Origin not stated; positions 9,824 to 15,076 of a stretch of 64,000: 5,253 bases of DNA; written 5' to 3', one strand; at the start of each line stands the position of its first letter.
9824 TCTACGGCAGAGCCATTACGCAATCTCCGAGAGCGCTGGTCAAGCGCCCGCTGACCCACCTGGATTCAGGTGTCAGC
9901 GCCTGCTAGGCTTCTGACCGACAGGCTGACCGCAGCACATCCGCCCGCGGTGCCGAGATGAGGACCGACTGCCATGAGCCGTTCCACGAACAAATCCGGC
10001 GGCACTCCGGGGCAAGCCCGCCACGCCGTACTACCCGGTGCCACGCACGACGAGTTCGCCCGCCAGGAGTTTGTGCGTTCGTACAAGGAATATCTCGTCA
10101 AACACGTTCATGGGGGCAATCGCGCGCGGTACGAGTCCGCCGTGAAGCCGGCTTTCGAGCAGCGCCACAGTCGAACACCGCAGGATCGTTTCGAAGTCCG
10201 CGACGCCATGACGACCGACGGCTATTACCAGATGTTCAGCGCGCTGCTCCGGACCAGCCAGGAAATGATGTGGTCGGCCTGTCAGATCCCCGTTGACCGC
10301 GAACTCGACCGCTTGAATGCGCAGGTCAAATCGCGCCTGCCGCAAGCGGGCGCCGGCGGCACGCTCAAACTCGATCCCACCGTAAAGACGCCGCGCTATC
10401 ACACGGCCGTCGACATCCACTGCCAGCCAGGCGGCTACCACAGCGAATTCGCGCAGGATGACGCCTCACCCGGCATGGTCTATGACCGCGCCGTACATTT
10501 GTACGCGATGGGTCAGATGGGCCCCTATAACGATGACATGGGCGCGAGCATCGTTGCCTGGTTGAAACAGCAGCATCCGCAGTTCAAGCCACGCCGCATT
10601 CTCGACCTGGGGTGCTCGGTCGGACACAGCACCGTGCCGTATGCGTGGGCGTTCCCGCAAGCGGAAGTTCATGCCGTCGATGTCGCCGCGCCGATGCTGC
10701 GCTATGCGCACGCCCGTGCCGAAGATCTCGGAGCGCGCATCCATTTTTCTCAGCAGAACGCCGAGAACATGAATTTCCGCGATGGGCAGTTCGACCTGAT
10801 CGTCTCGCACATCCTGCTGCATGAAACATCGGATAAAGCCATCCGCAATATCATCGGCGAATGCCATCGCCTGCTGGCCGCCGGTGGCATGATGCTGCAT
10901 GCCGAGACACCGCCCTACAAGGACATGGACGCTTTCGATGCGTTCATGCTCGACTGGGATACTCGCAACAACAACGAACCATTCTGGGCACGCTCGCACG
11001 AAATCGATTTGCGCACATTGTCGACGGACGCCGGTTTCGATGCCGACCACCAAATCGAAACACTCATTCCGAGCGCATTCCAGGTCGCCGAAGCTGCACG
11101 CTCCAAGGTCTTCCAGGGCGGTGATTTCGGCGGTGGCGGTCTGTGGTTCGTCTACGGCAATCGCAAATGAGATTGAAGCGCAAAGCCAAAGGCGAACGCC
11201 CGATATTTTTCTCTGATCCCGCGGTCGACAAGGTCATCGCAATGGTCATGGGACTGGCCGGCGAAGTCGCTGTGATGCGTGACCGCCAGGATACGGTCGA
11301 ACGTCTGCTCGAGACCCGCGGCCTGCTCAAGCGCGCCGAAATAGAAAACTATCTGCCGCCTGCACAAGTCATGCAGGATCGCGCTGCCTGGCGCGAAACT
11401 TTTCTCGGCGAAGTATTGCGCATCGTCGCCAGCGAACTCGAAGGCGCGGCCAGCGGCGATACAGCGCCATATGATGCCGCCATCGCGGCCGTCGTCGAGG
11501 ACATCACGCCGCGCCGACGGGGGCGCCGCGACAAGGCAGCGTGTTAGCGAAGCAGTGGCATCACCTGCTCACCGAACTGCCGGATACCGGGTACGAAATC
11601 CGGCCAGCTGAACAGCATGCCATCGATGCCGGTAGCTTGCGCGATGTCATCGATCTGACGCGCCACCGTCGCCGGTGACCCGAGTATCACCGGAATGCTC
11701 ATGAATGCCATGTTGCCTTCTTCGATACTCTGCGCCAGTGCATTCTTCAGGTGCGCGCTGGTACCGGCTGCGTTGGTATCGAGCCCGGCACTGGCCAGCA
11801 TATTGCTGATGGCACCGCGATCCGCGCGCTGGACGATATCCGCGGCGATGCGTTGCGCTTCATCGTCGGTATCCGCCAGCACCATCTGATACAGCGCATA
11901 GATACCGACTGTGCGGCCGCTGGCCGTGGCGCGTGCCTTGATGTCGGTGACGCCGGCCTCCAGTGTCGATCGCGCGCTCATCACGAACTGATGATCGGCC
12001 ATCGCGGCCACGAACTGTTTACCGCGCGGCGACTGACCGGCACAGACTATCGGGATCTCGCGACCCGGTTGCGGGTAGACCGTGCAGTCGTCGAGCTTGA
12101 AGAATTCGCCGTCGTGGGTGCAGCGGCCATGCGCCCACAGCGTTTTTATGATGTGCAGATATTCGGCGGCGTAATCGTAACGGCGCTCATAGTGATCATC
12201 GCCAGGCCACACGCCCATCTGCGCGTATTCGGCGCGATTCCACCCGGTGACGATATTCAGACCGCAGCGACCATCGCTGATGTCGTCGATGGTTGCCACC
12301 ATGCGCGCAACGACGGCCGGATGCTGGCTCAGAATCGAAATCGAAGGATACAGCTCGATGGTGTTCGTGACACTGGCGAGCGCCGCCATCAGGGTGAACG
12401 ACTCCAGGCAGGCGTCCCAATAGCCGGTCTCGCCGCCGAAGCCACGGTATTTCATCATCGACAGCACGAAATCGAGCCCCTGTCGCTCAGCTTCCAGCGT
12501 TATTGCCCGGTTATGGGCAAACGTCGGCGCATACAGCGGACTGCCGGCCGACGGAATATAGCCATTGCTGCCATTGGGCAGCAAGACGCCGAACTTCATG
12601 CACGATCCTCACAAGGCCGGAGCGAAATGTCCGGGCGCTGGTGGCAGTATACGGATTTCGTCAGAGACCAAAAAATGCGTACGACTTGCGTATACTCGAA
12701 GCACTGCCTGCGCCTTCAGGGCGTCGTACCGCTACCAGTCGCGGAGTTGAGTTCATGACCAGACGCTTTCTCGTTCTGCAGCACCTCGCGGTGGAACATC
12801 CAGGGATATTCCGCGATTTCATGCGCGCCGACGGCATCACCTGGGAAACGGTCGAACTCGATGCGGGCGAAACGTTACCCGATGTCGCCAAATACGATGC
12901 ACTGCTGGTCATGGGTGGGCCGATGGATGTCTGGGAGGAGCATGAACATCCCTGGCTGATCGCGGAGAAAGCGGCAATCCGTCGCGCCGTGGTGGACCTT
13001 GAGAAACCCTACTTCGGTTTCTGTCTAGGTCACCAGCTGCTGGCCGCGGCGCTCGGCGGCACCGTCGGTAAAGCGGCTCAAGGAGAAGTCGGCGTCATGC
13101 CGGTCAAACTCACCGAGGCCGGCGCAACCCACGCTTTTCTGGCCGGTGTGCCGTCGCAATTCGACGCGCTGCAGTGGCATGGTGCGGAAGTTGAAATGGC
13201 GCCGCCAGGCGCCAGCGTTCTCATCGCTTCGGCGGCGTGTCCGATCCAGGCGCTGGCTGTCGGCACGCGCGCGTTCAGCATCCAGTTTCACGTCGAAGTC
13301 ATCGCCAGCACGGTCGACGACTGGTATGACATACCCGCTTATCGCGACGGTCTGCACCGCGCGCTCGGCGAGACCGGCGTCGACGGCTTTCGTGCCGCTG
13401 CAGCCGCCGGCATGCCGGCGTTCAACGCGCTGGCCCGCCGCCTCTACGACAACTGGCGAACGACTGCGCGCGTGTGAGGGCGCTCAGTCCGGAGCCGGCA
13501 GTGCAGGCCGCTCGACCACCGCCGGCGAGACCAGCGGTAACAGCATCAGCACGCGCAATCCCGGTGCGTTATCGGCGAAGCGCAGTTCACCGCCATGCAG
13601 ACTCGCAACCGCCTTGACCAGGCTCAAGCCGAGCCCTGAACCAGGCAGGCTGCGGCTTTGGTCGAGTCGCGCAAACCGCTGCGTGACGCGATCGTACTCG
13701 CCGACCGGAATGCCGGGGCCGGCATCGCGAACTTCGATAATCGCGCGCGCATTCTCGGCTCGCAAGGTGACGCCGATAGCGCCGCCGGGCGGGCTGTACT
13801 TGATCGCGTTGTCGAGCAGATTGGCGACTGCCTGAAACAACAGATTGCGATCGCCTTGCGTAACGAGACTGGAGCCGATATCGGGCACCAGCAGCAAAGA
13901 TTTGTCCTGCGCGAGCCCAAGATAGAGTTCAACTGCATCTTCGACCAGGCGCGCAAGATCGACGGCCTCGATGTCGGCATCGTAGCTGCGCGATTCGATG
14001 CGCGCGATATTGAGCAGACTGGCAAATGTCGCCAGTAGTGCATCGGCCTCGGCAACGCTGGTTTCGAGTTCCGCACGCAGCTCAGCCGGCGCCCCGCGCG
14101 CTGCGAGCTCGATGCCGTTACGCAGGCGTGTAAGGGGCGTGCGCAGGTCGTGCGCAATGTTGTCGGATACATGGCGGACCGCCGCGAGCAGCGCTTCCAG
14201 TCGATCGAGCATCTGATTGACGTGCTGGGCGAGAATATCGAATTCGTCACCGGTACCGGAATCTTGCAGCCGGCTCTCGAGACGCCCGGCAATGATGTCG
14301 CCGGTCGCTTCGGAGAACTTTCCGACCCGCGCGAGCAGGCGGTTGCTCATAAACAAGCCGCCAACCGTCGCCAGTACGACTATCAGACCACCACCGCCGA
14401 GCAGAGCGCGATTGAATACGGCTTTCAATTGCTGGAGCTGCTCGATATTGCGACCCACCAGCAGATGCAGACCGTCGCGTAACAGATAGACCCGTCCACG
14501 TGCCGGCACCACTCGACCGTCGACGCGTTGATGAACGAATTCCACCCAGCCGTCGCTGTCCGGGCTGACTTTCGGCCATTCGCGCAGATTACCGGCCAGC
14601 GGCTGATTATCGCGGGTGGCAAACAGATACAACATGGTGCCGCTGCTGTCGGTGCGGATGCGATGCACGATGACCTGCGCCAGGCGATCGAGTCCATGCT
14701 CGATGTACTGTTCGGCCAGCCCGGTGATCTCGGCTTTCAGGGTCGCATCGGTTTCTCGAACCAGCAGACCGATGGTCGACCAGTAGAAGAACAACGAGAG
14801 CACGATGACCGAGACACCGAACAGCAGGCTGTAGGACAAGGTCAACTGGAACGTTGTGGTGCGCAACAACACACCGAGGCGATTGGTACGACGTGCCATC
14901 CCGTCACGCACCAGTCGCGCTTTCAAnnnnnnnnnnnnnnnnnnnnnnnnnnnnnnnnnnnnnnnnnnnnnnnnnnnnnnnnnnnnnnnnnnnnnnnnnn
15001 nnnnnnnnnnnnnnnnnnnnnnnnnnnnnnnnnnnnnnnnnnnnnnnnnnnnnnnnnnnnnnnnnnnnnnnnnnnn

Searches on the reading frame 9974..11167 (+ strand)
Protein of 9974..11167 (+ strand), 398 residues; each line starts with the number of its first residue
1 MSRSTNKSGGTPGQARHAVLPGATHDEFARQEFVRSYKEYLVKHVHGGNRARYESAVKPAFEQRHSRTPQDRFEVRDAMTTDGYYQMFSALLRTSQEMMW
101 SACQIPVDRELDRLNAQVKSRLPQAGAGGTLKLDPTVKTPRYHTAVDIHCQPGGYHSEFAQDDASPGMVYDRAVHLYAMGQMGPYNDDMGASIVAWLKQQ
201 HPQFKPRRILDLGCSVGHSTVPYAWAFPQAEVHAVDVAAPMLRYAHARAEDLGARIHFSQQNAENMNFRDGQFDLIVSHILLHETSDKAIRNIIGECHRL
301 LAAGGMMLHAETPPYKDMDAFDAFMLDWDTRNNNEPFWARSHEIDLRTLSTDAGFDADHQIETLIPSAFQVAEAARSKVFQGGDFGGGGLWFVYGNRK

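Call 82: search_protein_families(library=pfam, proteins=[window:9974-11167:+], max_evalue=0.001)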
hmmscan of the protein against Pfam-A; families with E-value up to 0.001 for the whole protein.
window:9974-11167:+ (398 aa): 10 families
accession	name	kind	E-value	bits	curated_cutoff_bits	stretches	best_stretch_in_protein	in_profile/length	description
PF13649.12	Methyltransf_25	-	3.6e-22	79.3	27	1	209-305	1-97/97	Methyltransferase domain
PF08241.18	Methyltransf_11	-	8.6e-17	62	21.2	1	210-307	1-93/95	Methyltransferase domain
PF13847.12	Methyltransf_31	-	1.6e-14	54.3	27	1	208-311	6-111/145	Methyltransferase domain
PF08242.18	Methyltransf_12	-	9.9e-14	52.3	30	1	210-306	1-97/98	Methyltransferase domain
PF01209.24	Ubie_methyltran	-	3.5e-09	36.8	20.1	1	204-312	46-154/233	ubiE/COQ5 methyltransferase family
PF05175.20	MTS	-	6e-09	36.2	23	1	200-308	30-137/170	Methyltransferase small domain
PF13489.12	Methyltransf_23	-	1.9e-06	28.1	27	1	196-356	12-160/164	Methyltransferase domain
PF09243.16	Rsm22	-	0.00037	20.5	23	1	193-286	22-118/275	Mitochondrial small ribosomal subunit Rsm22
PF03848.20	TehB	-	0.00075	19.4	20.4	0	204-308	29-131/193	Tellurite resistance protein TehB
PF00891.24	Methyltransf_2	-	0.00099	18.9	22.3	0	207-312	64-167/210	O-methyltransferase domain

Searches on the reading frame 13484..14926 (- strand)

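Call 82: search_protein_families(library=pfam, proteins=[window:13484-14926:-], max_evalue=0.001)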
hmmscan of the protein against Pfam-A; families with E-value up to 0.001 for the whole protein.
window:13484-14926:- (480 aa): 4 families
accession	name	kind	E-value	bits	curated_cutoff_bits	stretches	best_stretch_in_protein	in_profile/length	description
PF02518.31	HATPase_c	-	2.2e-24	86.5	26.4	1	358-465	1-109/111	Histidine kinase-, DNA gyrase B-, and HSP90-like ATPase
PF00512.31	HisKA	-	3.9e-09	36.9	26.9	1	254-312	6-65/66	His Kinase A (phospho-acceptor) domain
PF00672.30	HAMP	-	1e-08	35.8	25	1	192-245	1-53/53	HAMP domain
PF13581.12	HATPase_c_2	-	0.00095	19.6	27.4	0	365-441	34-109/127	Histidine kinase-like ATPase domain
